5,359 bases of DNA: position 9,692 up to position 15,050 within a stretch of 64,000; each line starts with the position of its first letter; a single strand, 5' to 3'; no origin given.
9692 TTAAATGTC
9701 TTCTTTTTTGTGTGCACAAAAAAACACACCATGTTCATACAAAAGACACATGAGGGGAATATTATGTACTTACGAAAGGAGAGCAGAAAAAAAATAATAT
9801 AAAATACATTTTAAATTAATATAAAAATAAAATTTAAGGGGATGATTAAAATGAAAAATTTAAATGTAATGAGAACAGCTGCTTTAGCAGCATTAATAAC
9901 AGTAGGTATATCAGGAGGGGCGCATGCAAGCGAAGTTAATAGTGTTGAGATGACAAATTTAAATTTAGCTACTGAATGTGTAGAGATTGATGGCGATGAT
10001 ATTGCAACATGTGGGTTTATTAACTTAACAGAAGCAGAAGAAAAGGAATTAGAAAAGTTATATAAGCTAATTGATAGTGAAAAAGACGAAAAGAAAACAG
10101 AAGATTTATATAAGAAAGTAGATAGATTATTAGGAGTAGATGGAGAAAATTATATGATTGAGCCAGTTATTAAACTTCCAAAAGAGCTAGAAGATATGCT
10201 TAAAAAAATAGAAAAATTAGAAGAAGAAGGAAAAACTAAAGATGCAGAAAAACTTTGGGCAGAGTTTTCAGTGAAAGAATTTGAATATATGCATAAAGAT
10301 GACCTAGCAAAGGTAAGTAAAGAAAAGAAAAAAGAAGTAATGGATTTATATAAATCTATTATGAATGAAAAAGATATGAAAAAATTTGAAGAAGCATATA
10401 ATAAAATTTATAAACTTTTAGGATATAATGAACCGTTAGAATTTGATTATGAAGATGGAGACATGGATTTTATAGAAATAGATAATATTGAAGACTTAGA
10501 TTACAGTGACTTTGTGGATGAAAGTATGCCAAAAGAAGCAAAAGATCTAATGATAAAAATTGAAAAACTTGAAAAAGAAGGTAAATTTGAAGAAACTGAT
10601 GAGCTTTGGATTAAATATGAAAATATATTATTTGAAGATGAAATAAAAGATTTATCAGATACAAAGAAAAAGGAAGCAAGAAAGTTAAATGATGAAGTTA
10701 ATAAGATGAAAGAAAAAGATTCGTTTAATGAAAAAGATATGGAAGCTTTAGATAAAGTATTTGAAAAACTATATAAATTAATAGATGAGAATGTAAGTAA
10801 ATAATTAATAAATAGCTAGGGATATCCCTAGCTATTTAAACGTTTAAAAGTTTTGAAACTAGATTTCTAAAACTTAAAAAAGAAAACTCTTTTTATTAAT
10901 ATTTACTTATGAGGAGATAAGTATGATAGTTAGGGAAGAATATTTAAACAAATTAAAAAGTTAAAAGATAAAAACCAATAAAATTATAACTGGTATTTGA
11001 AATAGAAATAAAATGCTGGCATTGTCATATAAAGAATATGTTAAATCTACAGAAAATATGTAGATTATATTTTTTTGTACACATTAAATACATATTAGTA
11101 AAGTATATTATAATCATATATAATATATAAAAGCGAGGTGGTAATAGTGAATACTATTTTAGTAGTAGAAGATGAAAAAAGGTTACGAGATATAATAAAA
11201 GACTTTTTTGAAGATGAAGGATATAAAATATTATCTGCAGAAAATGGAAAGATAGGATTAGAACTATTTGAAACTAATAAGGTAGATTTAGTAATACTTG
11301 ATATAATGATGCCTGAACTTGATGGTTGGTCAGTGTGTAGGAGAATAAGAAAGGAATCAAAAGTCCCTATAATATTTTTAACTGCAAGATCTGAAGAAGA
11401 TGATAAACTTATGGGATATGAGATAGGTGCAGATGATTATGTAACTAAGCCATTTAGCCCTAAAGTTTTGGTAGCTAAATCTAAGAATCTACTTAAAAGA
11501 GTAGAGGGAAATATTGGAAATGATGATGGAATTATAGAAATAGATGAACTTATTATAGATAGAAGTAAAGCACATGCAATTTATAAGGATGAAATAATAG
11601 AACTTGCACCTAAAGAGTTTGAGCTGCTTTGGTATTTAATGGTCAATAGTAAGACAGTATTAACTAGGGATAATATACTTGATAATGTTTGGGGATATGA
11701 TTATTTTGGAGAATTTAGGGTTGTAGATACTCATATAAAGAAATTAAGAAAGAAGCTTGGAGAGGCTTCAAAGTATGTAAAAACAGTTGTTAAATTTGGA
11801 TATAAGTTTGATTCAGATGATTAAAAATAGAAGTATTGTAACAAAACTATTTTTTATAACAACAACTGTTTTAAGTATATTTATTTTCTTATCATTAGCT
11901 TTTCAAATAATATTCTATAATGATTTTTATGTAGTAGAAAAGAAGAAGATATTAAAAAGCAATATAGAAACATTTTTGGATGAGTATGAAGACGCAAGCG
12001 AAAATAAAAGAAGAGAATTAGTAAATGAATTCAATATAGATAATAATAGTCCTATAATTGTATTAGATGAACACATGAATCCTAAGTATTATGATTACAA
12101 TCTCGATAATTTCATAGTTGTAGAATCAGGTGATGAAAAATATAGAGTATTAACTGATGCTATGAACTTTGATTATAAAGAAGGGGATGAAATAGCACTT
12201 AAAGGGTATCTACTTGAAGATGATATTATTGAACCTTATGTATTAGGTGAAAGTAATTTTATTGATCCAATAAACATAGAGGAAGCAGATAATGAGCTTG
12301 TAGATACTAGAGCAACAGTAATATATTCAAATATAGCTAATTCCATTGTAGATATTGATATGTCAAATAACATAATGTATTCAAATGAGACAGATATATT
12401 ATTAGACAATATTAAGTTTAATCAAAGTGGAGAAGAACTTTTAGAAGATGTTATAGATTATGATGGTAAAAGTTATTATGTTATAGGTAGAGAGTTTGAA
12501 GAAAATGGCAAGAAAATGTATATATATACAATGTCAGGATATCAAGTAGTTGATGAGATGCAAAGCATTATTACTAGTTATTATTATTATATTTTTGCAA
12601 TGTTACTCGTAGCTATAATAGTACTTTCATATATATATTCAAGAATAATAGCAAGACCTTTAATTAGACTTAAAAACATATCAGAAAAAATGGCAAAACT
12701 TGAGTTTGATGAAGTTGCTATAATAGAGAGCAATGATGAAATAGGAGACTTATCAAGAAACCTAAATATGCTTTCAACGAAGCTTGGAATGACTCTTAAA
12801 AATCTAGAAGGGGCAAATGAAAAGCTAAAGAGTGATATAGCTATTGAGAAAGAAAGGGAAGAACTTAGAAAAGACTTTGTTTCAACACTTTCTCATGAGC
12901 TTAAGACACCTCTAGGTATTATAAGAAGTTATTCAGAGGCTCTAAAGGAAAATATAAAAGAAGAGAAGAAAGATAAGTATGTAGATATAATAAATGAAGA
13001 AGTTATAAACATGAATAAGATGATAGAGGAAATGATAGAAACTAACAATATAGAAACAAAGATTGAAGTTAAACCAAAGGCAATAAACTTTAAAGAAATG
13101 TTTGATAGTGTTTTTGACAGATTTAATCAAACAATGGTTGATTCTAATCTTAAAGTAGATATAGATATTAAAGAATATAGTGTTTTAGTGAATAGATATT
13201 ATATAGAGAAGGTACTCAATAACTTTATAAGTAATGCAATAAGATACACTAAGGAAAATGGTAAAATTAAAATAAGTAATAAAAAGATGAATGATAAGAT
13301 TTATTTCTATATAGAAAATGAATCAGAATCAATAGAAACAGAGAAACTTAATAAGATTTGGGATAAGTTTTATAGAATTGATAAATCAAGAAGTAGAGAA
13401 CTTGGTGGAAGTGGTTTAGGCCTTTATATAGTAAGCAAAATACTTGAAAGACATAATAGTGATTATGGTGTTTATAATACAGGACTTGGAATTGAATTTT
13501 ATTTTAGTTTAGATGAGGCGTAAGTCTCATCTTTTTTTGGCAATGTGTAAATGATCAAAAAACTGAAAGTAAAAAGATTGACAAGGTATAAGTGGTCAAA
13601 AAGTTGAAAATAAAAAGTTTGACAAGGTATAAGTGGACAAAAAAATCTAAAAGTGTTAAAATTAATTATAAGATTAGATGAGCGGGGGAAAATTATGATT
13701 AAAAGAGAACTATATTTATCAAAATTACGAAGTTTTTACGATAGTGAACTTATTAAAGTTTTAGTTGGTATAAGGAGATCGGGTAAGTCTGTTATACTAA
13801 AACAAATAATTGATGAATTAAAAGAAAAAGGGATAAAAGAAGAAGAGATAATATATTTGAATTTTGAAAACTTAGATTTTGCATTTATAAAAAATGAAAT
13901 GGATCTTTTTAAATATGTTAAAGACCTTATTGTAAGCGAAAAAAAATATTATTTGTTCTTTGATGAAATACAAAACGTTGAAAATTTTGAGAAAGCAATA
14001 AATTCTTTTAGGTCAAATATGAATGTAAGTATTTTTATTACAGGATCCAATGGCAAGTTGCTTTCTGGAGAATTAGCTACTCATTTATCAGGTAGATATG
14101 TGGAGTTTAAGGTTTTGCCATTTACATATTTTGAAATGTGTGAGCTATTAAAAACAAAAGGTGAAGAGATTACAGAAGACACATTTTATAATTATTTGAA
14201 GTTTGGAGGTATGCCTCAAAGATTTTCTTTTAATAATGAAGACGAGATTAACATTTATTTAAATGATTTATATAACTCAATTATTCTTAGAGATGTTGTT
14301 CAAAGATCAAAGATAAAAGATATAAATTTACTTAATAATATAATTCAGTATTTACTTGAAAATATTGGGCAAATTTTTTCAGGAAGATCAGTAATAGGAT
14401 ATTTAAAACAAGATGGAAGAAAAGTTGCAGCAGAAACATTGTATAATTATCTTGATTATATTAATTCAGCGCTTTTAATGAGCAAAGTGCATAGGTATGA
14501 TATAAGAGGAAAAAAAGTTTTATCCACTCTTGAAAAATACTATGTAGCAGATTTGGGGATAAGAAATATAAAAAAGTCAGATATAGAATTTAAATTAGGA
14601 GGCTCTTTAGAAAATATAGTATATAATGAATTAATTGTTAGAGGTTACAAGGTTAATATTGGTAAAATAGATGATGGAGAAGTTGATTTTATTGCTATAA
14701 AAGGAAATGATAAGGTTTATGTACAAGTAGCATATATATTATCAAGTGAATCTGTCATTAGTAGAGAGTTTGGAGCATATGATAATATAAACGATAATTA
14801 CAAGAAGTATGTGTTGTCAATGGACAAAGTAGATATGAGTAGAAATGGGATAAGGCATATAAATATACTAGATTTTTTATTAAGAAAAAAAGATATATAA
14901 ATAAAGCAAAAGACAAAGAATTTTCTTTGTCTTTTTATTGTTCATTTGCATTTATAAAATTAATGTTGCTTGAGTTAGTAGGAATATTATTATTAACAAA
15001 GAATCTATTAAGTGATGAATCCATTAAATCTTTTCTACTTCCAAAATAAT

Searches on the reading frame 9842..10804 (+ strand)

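Call 46: search_protein_families(library=pfam, proteins=[window:9842-10804:+], max_evalue=0.0001)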
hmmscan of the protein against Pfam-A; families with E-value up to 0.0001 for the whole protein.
window:9842-10804:+ (320 aa): 1 family
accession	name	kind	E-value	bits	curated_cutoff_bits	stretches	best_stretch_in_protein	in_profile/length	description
PF06133.16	Com_YlbF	-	6.8e-05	23.7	23.9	0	130-194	29-94/105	Control of competence regulator ComK, YlbF/YmcA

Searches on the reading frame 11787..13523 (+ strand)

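Call 46: search_protein_families(library=pfam, proteins=[window:11787-13523:+], max_evalue=0.0001)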
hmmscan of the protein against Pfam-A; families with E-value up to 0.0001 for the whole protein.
window:11787-13523:+ (578 aa): 3 families
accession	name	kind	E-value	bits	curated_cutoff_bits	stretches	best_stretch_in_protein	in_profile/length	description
PF02518.31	HATPase_c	-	2.6e-16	60.5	26.4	1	473-576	6-108/111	Histidine kinase-, DNA gyrase B-, and HSP90-like ATPase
PF00512.31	HisKA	-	1.7e-14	54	26.9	1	361-423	2-64/66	His Kinase A (phospho-acceptor) domain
PF00672.30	HAMP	-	3.6e-06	27.7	25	1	284-333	2-51/53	HAMP domain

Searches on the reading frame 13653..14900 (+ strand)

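Call 46: search_protein_families(library=pfam, proteins=[window:13653-14900:+], max_evalue=0.0001)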
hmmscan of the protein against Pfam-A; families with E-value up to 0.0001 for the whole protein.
window:13653-14900:+ (415 aa): 2 families
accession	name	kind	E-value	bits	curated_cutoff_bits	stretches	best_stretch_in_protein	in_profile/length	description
PF13173.12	AAA_14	-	1.3e-33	116.2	27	1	33-163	3-129/129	AAA domain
PF13635.12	DUF4143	-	3.9e-14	53.2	28.1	1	213-360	2-158/160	Domain of unknown function (DUF4143)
